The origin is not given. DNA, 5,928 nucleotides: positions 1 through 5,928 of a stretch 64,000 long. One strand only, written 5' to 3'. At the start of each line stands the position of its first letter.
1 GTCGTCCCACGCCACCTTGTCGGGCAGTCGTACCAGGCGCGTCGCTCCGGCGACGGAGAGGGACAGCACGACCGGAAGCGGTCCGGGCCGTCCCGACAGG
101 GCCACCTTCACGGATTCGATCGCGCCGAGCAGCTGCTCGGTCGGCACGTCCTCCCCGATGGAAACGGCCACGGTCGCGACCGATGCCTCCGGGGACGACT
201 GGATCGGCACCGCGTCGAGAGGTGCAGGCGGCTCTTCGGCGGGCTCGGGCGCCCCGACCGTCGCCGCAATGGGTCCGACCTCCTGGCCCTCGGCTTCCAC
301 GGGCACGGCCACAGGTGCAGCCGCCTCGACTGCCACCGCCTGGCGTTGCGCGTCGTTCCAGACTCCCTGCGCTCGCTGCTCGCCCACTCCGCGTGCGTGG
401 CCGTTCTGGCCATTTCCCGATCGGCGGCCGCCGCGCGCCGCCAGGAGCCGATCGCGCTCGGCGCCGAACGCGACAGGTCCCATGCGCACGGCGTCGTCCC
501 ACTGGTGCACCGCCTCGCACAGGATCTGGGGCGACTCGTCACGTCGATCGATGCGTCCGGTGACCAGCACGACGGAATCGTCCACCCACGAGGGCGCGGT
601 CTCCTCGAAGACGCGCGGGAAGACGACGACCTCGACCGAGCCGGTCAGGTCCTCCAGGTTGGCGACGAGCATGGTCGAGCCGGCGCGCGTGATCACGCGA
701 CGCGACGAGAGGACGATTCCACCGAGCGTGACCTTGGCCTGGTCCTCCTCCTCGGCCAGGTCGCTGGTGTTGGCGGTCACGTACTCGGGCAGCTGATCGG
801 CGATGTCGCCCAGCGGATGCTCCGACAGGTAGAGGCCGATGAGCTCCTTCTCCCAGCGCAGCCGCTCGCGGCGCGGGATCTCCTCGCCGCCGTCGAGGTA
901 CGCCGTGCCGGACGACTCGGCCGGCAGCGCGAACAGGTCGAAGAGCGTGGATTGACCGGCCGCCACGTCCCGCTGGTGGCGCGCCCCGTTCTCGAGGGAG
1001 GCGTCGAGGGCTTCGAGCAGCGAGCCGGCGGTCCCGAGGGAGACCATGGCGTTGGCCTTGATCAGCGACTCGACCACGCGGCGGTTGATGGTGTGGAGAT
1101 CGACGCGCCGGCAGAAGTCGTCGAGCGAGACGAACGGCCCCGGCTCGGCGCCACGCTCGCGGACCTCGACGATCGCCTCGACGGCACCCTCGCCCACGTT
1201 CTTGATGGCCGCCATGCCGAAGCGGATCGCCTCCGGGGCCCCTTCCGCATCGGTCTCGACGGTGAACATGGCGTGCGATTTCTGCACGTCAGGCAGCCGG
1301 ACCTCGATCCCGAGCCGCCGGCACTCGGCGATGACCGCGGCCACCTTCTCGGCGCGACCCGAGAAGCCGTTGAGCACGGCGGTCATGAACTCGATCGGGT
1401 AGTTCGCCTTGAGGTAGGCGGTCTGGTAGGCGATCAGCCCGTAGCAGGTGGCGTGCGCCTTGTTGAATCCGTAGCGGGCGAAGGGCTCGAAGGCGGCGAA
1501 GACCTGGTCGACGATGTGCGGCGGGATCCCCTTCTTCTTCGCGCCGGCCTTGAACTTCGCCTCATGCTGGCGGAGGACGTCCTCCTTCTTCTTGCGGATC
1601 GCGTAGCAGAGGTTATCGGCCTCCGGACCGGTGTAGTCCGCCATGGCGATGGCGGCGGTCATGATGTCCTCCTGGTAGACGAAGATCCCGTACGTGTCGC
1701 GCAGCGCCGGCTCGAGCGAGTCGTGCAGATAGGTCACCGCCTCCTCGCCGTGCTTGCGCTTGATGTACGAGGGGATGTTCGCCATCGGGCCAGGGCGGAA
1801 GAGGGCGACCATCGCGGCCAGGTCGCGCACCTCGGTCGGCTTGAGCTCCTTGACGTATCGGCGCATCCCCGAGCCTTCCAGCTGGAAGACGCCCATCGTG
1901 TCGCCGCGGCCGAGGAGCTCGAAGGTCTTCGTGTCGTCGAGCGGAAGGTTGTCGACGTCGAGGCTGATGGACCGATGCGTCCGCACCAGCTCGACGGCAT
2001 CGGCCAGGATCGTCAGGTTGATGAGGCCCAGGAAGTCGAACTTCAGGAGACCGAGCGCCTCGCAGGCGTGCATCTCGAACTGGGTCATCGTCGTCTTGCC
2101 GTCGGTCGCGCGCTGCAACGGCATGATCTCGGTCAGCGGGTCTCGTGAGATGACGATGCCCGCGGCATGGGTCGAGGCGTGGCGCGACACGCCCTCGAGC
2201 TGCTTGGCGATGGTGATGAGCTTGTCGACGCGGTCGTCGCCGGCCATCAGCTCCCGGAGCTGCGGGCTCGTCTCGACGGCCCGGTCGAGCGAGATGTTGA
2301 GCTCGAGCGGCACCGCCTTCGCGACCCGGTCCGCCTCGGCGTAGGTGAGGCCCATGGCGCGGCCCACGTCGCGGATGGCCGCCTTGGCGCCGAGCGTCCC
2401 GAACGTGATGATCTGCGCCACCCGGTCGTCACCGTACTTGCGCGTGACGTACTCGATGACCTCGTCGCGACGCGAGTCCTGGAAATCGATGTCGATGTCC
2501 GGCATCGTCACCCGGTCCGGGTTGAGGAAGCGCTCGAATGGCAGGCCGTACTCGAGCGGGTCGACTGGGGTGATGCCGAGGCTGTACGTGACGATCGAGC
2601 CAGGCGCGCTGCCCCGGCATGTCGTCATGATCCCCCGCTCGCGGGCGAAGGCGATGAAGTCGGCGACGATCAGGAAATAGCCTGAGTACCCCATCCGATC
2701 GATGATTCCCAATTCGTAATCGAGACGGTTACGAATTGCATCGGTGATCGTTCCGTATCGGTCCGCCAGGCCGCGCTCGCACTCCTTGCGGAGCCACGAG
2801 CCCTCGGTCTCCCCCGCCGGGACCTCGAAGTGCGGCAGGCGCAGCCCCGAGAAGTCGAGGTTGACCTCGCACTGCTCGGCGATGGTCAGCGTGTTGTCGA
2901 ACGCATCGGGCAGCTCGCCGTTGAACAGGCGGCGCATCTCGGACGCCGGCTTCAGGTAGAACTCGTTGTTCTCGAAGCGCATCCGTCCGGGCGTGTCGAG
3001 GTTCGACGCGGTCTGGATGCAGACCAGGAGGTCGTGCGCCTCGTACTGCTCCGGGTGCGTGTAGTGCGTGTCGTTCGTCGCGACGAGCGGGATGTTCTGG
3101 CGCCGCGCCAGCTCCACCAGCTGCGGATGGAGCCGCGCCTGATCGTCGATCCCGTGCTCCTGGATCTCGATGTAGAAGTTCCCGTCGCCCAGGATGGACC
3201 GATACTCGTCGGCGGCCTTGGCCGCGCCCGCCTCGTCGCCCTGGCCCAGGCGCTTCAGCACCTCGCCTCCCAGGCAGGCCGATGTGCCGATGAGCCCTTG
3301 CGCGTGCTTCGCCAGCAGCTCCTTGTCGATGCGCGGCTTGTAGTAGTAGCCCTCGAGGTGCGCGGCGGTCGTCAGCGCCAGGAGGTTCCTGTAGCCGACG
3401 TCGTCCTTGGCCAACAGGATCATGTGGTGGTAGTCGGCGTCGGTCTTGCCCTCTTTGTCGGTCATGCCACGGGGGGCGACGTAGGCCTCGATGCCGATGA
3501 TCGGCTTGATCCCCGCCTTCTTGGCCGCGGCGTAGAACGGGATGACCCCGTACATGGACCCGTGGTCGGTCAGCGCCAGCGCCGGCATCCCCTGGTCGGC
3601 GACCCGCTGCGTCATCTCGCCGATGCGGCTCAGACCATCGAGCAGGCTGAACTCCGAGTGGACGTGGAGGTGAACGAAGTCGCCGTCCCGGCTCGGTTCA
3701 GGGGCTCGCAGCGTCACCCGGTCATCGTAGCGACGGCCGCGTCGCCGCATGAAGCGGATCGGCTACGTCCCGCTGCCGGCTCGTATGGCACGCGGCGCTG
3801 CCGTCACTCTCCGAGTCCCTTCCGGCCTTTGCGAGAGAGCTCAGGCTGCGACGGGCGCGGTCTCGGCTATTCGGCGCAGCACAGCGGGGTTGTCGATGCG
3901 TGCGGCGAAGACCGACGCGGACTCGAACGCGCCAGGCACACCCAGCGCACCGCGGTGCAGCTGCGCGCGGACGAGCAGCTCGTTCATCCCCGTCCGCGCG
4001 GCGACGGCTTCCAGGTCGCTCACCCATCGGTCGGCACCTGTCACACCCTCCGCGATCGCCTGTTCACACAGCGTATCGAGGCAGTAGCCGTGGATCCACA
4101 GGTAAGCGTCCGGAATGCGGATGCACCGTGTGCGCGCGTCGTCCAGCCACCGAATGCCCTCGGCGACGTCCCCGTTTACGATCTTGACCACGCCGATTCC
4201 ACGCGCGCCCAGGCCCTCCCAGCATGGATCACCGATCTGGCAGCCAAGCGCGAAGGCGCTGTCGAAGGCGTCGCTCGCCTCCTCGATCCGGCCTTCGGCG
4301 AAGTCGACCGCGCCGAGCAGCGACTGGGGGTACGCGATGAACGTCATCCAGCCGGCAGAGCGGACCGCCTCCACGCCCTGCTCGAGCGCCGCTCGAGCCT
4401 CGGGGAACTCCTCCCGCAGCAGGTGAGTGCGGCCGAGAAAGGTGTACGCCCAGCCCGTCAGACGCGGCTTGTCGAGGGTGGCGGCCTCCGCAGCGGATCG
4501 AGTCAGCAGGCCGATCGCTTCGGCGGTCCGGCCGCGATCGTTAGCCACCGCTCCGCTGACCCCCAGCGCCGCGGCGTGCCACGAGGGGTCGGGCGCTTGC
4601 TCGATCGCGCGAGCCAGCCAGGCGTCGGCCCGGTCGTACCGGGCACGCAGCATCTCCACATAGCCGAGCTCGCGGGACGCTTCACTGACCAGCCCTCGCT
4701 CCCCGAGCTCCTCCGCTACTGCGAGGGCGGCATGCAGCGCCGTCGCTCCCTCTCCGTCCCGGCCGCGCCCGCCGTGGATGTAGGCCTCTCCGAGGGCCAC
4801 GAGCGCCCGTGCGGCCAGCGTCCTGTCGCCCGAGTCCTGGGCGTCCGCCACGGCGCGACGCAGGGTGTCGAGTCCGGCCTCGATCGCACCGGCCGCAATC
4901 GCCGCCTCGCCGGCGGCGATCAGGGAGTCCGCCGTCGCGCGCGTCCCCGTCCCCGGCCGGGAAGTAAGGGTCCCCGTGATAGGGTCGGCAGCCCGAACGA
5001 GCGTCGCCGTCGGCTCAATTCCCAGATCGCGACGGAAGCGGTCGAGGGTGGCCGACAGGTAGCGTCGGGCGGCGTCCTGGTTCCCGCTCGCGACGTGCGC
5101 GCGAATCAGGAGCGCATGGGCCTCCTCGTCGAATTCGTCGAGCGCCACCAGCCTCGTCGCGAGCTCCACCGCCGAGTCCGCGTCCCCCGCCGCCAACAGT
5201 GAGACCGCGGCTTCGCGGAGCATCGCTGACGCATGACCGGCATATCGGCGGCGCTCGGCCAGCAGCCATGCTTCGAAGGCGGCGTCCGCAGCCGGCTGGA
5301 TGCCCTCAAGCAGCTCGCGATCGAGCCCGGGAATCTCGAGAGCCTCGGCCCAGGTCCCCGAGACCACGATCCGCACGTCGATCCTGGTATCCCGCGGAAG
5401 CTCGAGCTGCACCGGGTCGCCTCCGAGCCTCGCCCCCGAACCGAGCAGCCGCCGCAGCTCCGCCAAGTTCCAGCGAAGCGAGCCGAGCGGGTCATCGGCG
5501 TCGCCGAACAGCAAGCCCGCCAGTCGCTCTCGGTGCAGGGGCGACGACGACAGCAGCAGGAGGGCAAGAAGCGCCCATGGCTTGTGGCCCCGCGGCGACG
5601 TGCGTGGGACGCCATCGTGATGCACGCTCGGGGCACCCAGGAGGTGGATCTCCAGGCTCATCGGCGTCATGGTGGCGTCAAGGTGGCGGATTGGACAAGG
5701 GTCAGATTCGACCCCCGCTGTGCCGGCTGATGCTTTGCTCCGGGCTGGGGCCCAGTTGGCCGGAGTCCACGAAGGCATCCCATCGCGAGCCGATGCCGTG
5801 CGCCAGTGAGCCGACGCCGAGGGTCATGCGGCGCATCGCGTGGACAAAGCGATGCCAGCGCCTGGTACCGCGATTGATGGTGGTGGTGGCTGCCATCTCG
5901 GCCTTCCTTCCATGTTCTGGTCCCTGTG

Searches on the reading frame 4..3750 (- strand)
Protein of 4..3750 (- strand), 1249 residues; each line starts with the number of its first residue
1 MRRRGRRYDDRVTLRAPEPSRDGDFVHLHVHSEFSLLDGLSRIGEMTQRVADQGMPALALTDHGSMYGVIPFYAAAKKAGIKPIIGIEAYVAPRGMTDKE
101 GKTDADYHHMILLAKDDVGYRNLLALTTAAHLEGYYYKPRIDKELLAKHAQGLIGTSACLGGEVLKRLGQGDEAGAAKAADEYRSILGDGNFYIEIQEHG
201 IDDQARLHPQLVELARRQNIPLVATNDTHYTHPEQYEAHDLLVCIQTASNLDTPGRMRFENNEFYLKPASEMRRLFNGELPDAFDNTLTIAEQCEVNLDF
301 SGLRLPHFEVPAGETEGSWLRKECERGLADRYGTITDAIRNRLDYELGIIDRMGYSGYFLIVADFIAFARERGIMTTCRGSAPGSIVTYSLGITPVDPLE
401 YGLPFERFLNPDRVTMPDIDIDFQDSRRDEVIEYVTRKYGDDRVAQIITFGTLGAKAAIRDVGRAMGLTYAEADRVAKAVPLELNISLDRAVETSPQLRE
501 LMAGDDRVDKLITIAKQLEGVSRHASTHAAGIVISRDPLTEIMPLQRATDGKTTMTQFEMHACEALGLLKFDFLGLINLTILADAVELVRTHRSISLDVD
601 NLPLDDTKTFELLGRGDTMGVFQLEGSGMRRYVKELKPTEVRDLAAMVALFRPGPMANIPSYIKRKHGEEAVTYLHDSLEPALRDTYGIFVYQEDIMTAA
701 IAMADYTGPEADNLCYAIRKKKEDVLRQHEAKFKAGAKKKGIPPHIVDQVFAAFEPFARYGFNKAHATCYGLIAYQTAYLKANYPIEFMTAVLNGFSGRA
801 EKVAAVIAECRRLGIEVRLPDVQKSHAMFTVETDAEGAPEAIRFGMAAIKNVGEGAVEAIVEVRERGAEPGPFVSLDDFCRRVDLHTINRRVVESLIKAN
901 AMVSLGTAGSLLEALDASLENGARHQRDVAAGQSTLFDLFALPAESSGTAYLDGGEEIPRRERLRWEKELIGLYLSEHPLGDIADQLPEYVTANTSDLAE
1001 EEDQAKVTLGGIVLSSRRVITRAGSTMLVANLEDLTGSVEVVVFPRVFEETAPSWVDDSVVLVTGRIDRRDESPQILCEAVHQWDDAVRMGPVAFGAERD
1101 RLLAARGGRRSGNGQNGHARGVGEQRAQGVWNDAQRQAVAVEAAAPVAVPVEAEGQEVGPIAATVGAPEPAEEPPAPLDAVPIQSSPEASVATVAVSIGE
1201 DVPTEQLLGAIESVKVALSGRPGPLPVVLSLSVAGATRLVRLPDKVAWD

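Call 59: search_protein_families(library=pfam, proteins=[window:4-3750:-], max_evalue=0.0001)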
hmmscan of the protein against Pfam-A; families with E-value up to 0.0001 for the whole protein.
window:4-3750:- (1249 aa): 5 families
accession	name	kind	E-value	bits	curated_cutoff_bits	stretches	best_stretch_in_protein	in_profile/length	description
PF07733.18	DNA_pol3_alpha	-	1e-100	337.1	23.9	1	318-575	1-260/260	Bacterial DNA polymerase III alpha NTPase domain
PF17657.6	DNA_pol3_finger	-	2.6e-56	190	22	1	578-741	1-166/166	Bacterial DNA polymerase III alpha subunit finger domain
PF02811.25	PHP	-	2.2e-54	184.7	26.4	1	27-199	1-164/164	PHP domain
PF14579.12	HHH_6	-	2.1e-25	89.2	25.6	1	814-906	1-84/90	Helix-hairpin-helix motif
PF01336.31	tRNA_anti-codon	-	6.9e-12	45.6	27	1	1007-1081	1-72/75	OB-fold nucleic acid binding domain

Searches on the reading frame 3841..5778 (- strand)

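Call 58: search_protein_families(library=pfam, proteins=[window:3841-5778:-], max_evalue=0.00001)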
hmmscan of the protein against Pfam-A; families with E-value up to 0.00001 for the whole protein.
window:3841-5778:- (645 aa): 5 families
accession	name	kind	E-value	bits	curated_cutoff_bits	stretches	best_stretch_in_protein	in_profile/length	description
PF13424.12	TPR_12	-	9.3e-12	45.4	30.1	1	402-473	3-76/77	Tetratricopeptide repeat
PF03704.23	BTAD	-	4.6e-10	40.5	22.1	1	164-264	42-142/146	Bacterial transcriptional activator domain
PF14559.12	TPR_19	-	7.3e-10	39.5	25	0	194-249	1-56/68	Tetratricopeptide repeat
PF13428.12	TPR_14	-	2.8e-08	34.1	23.5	0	219-251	2-34/44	Tetratricopeptide repeat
PF17874.7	TPR_MalT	-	1.6e-06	28.1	45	0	367-508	42-187/336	MalT-like TPR region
